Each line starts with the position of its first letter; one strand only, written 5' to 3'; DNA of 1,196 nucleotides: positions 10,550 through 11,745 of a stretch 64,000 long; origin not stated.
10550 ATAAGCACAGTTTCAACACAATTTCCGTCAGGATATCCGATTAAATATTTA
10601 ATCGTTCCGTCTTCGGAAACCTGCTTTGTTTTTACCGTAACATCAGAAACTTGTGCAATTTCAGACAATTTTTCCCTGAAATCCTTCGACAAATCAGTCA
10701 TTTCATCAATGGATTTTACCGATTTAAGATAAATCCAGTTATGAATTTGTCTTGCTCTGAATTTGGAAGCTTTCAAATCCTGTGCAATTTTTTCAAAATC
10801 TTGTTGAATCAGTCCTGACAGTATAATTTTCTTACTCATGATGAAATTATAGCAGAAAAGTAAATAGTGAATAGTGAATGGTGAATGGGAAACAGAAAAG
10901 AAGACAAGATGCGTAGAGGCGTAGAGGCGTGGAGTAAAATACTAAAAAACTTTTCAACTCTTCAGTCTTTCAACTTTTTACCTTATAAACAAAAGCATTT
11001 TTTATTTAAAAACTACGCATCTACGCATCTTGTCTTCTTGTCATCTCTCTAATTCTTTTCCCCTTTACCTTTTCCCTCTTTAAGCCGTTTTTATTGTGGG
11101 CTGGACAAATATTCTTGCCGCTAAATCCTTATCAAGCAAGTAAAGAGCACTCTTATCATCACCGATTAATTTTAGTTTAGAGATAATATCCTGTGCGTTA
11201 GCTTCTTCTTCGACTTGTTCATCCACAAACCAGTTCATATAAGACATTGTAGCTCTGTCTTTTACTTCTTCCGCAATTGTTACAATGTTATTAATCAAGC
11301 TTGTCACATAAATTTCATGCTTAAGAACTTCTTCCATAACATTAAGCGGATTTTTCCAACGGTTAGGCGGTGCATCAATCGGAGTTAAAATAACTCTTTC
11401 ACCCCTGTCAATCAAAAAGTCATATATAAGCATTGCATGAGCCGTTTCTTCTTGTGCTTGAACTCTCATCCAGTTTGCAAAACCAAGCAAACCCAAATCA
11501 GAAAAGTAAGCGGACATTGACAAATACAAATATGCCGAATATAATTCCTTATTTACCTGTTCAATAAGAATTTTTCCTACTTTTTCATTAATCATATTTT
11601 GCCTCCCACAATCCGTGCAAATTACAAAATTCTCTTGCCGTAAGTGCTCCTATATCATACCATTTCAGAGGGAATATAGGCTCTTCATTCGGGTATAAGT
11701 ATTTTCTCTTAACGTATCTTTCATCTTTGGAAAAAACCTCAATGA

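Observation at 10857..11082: Modular 'stuttered-word' repeat family filling most intergenic spacers (about 25 clusters in 64 kb)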

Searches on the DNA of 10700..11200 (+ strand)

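Call 64: search_rna_families(source=window, start=10700, end=11200, threshold=evalue, max_evalue=1)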
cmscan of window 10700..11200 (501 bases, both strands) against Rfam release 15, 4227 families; matches with E-value up to 1: 6.
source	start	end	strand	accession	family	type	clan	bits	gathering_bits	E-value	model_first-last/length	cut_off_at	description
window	10877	11057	+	RF01911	MIR2118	Gene; miRNA;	-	33.5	85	8.9e-05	1-170/170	no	MIR2118 microRNA precursor family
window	10889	11055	-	RF03828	MIR831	Gene; miRNA;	-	29.5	100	0.0004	1-181/181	no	MIR831 microRNA precursor family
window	10889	11044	-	RF00908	MIR529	Gene; miRNA;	-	28.9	75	0.00013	1-131/131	no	MIR529 microRNA precursor family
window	10882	11054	-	RF00690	MIR408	Gene; miRNA;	-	27.2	64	0.00013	1-126/126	no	MIR408 microRNA precursor family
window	10880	11057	-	RF01911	MIR2118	Gene; miRNA;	-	26.9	85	0.0037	1-170/170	no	MIR2118 microRNA precursor family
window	10987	11057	-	RF04199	MIR6027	Gene; miRNA;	-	19.7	95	0.12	45-116/159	no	MIR6027 microRNA precursor family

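Call 65: search_dna_similar(query=window:10850-11085:+, collection=plasmids, mode=distant, max_evalue=0.01, max_rows=10)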
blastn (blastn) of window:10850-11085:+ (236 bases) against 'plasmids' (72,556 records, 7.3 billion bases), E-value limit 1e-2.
No match.

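Call 66: search_dna_similar(query=window:10850-11085:+, collection=phages, mode=distant, max_evalue=0.01, max_rows=10)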
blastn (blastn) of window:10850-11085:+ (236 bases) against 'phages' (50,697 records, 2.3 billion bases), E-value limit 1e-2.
No match.

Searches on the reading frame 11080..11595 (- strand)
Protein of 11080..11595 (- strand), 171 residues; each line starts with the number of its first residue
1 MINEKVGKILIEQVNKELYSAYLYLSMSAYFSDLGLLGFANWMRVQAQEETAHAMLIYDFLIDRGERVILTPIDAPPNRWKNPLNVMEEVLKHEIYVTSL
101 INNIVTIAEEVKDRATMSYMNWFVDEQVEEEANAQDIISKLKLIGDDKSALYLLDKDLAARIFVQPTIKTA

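Call 10: search_protein_families(library=pfam, proteins=[window:11080-11595:-])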
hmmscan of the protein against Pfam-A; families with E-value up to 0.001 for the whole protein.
window:11080-11595:- (171 aa): 1 family
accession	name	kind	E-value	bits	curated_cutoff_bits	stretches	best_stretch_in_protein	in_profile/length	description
PF00210.30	Ferritin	-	2.4e-42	144.6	24.5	1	9-144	3-142/142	Ferritin-like domain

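Call 28: find_encoding_contigs(protein=window:11080-11595:-, flank=10000, max_places=10)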
Protein window:11080-11595:- (171 aa): 1 contig read that carries it; 1 place shown.
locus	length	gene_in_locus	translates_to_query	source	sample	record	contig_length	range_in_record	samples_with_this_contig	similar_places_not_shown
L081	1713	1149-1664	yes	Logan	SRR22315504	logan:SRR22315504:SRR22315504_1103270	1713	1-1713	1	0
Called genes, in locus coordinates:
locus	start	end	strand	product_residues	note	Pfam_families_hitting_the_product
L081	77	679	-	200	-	PF03692:CxxCxxCC (weak)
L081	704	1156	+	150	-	PF06397:Desulfoferrod_N, PF01880:Desulfoferrodox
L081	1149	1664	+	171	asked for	PF00210:Ferritin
